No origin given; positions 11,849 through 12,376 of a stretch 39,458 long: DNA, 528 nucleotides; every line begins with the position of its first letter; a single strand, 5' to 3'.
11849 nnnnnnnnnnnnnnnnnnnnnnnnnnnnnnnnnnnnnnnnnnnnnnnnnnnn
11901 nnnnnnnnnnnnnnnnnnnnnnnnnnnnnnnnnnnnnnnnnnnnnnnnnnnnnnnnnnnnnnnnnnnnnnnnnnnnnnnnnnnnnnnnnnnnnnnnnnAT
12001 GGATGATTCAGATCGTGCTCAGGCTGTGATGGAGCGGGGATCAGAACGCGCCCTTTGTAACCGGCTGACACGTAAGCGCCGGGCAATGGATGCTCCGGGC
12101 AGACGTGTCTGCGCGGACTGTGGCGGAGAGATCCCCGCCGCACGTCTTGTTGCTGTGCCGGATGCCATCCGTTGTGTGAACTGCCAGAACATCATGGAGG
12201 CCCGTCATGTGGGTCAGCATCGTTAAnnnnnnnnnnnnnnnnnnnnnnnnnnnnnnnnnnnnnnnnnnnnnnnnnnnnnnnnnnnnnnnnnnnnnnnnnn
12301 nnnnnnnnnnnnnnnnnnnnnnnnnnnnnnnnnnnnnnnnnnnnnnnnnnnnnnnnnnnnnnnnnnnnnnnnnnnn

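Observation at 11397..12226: Lysis cassette: SAR-type endolysin, o-spanin nested out of frame inside i-spanin, then a TraR/DksA-type zinc-finger gene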

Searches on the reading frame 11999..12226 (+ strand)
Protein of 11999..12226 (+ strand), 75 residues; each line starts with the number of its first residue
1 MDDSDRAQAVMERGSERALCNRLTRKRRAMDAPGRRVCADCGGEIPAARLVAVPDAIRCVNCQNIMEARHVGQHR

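Call 3: search_protein_families(library=pfam, proteins=[window:11999-12226:+], max_evalue=0.01)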
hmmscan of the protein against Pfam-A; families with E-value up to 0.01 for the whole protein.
window:11999-12226:+ (75 aa): 2 families
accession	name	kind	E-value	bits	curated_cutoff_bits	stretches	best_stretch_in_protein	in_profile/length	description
PF01258.23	zf-dskA_traR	-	5.4e-12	45.9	24.9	1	36-66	4-34/36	Prokaryotic dksA/traR C4-type zinc finger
PF12773.13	DZR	-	0.0024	18.4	27.3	1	33-68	10-36/45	Double zinc ribbon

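Call 29: search_protein_families(library=phrogs, proteins=[window:11999-12226:+], max_evalue=0.001)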
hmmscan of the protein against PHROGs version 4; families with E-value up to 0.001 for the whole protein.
window:11999-12226:+ (75 aa): 1 family
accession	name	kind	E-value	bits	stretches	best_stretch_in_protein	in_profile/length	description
phrog_54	-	other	9e-20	71.7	1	1-74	2-72/75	DksA-like zinc-finger protein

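Call 30: search_protein_families(library=ncbifam, proteins=[window:11999-12226:+], max_evalue=0.01)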
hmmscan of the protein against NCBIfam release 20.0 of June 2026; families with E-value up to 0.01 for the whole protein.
window:11999-12226:+ (75 aa): 8 families
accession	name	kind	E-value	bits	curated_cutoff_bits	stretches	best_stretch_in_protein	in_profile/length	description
TIGR02419.1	C4_traR_proteo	subfamily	6.8e-22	77.8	59.7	1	2-67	1-64/64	phage/conjugal plasmid C-4 type zinc finger protein, TraR family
TIGR02890.1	bacill_yteA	subfamily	1.4e-06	28.5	134.4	1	29-68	80-119/159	regulatory protein, yteA family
NF008243.0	PRK11019.1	equivalog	1.9e-06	28.2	96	1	22-69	22-70/88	DksA/TraR family C4-type zinc finger protein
TIGR02420.1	dksA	equivalog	1.4e-05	25.5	115.5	1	4-64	49-109/110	RNA polymerase-binding protein DksA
NF010268.0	PRK13715.1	equivalog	1.6e-05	24.8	108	1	2-69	3-68/73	conjugal transfer protein TraR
NF033459.1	DksA_like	equivalog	5.3e-05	23.5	105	1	37-68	80-111/113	RNA polymerase-binding protein DksA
NF008045.0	PRK10778.1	equivalog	6.4e-05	23.2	289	1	10-70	86-146/151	RNA polymerase-binding protein DksA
NF033497.1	rubre_like_arch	subfamily_domain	0.0046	16.6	32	0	29-44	12-25/34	rubrerythrin-like domain-containing protein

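Call 31: search_solved_structures(query=window:11999-12226:+, max_evalue=1, show_alignments=3)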
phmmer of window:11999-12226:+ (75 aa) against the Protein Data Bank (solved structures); distinct sequences matched with E-value up to 1: 11.
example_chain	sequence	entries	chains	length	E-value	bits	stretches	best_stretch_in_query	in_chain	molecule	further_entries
5w1s_M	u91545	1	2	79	2.3e-05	27.8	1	2-69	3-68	Protein TraR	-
6n57_M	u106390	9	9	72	4e-05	27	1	2-69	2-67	Protein TraR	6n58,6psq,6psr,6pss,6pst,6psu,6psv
1tjl_A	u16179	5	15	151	0.00035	24.1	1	10-70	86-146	DnaK suppressor protein | RNA polymerase-binding transcription factor DksA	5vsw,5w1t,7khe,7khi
2kgo_A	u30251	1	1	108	0.0041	20.7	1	36-66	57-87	Uncharacterized protein ybiI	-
6ptg_A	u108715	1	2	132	0.016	18.8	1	5-67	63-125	DnaK Suppressor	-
2crw_A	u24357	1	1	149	0.2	15.3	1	23-64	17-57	ADP-ribosylation factor GTPase-activating protein 3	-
8q5b_A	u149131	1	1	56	0.35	14.6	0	31-45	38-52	Small CPxCG-related zinc finger protein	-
1rut_X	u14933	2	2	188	0.36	14.6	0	37-64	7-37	Fusion protein of Lmo4 protein and LIM domain-binding protein 1 | LIM domain transcription factor LMO4,LIM domain-binding protein 1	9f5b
2cur_A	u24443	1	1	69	0.39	14.4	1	36-64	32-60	Skeletal muscle LIM-protein 1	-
2p57_A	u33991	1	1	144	0.42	14.3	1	23-67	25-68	GTPase-activating protein ZNF289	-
2dfy_X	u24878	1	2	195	0.46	14.2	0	37-64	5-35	fusion protein of LIM domain transcription factor LMO4 and LIM domain-binding protein 1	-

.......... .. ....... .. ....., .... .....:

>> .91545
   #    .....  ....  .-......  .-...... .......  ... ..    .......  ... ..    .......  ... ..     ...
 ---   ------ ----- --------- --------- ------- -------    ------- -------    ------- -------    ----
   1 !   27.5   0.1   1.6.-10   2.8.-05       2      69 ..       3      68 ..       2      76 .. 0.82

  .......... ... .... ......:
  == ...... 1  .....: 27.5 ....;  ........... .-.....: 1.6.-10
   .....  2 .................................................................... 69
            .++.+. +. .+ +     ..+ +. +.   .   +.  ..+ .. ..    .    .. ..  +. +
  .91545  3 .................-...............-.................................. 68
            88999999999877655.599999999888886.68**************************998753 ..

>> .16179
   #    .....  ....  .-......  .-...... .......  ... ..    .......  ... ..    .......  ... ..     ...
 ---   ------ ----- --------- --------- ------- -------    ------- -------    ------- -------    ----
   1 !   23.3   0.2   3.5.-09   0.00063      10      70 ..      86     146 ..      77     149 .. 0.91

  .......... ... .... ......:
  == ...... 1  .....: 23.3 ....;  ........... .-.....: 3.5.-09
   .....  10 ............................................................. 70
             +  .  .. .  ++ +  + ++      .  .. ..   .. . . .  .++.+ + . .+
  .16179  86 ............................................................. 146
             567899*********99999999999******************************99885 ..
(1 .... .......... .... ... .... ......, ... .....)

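Call 32: find_homologous_proteins(query=window:11999-12226:+, max_evalue=0.001)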
Query window:11999-12226:+ (75 aa): 15 proteins with E <= 0.001 among 16 candidates.
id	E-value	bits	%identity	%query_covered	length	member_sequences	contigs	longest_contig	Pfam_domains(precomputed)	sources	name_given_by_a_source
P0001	2.1e-40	153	99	100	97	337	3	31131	PF01258.24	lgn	-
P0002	4.9e-36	139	87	100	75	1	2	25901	PF01258.24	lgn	-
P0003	1.4e-34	135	87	100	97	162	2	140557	PF01258.24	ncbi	-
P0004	7.5e-34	132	87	100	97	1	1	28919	PF01258.24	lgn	-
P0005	1.8e-33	131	83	100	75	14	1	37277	PF01258.24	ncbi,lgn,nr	ncbi:TraR/DksA family transcriptional regulator [Escherichia coli]|nr:TraR/DksA family transcription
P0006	1.3e-32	128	83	100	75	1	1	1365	PF01258.24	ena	-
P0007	2.4e-32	128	84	100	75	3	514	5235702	PF01258.24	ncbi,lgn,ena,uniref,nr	ncbi:TraR/DksA family transcriptional regulator [Escherichia coli]|uniref:TraR/DksA family transcrip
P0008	7.6e-32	126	84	100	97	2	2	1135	PF01258.24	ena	-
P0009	6.0e-31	123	83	100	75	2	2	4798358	PF01258.24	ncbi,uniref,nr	ncbi:TraR/DksA family transcriptional regulator [Escherichia coli]|uniref:TraR/DksA family transcrip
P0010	1.4e-29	119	81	100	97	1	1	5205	PF01258.24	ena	-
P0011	2.3e-24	102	73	95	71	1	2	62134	PF01258.24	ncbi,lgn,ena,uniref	ncbi:TraR/DksA C4-type zinc finger protein [Escherichia coli]|uniref:TraR/DksA C4-type zinc finger p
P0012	2.0e-23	99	92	68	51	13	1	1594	PF01258.24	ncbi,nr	ncbi:TraR/DksA family transcriptional regulator, partial [Escherichia coli]|nr:TraR/DksA family tran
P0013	4.9e-23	98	98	64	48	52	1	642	PF01258.24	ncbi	ncbi:TraR/DksA C4-type zinc finger protein, partial [Escherichia coli]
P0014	1.6e-8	52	100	39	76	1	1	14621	-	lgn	-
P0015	1.2e-7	49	100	39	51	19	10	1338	-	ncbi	ncbi:TraR/DksA family transcriptional regulator, partial [Escherichia coli]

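Call 34: search_dna_similar(query=window:11999-12223:+, collection=phages, mode=protein, max_evalue=0.001, max_rows=60)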
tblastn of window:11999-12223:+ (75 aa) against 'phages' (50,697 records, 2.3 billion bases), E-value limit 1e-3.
Records with a match: 52; places in all: 52; records where one place covers at least 80% of the query: 42.
Best place of each record, by identity: >=99% 1; 95-99% 1; <60% 50.
By first word of the organism name: Vibrio 14; Klebsiella 7; Salmonella 7; Erwinia 7; Escherichia 4; Pseudomonas 3; Halomonas 2; Peduovirus 2; Stx1a-converting 1; Stx2c-converting 1; and 4 more.
By host as written in the record: Vibrio sp. 9; Klebsiella pneumoniae 7; - 5; Salmonella sp. 3; Erwinia amylovora 3; Vibrio splendidus 12B12 2; Salmonella enterica subsp. salamae 10/99 II 2; Erwinia tracheiphila 2; and 16 more.
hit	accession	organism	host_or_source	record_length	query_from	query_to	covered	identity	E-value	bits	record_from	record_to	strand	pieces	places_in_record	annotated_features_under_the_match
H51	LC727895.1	Stx1a-converting phage Stx1_JNE122137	-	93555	1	75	100%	100.0%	1e-42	151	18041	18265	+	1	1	region of the inserted Bacteriophage Mu-like phage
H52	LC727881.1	Stx2c-converting phage Stx2c_JNE082796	-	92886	1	75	100%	98.7%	5e-42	149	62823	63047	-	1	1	region of the inserted Bacteriophage Mu-like phage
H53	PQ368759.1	Halomonas phage vB_HboP_4908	Vreelandella boliviensis (basionym: ...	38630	2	74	97%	43.8%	1e-5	46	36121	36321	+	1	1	DnaK suppressor protein | hypothetical protein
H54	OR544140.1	Pasteurella phage Pmp9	Pasteurella multocida Past9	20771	4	63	80%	46.8%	5e-4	42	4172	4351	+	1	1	DksA-like zinc-finger protein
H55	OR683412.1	Pseudomonas phage Turba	Pseudomonas aeruginosa F038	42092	2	64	84%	44.4%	5e-4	42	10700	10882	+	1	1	transcriptional activator protein | CII- like regulatory protein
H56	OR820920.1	Bacillus phage vB_BpuM-ZY1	Bacillus pumilus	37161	2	69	91%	41.2%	9e-5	44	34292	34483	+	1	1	TraR/DksA family transcriptional regulator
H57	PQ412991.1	Pseudomonas phage UFJF_PfPro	Pseudomonas fluorescens UFV 041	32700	5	67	84%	42.9%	1e-5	46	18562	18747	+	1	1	TraR/DksA family transcriptional regulator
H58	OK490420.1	Klebsiella phage Kp4866-3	Klebsiella pneumoniae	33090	5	69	87%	41.5%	8e-6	47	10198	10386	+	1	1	record has no annotation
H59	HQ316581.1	Vibrio phage martha 12B12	Vibrio splendidus 12B12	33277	1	67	89%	39.1%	1e-7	52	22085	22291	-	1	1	C4-type zinc finger protein | hypothetical protein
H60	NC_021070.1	Vibrio phage martha 12B12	Vibrio splendidus 12B12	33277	1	67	89%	39.1%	1e-7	52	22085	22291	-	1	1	DksA-like zinc-finger protein | hypothetical protein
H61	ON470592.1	Escherichia phage vB_EcoM-613R3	Escherichia coli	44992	2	70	92%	37.7%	3e-5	45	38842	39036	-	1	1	TraR/YbiI family protein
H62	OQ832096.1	Halomonas phage vB_HmeY_H4907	Halomonas meridiana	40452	1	69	92%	37.7%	8e-4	41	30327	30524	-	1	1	C4-type zinc finger protein | regulatory protein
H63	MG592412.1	Vibrio phage 1.028.O._10N.286.45.B6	Vibrio sp.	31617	1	67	89%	37.7%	6e-7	50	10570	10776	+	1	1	C4 DksA/TraR-type zinc finger protein | coil containing protein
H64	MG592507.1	Vibrio phage 1.136.O._10N.261.45.E11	Vibrio sp.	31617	1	67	89%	37.7%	6e-7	50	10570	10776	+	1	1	hypothetical protein (x2)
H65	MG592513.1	Vibrio phage 1.142.O._10N.261.49.E11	Vibrio sp.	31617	1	67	89%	37.7%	6e-7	50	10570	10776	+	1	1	C4 DksA/TraR-type zinc finger protein | coil containing protein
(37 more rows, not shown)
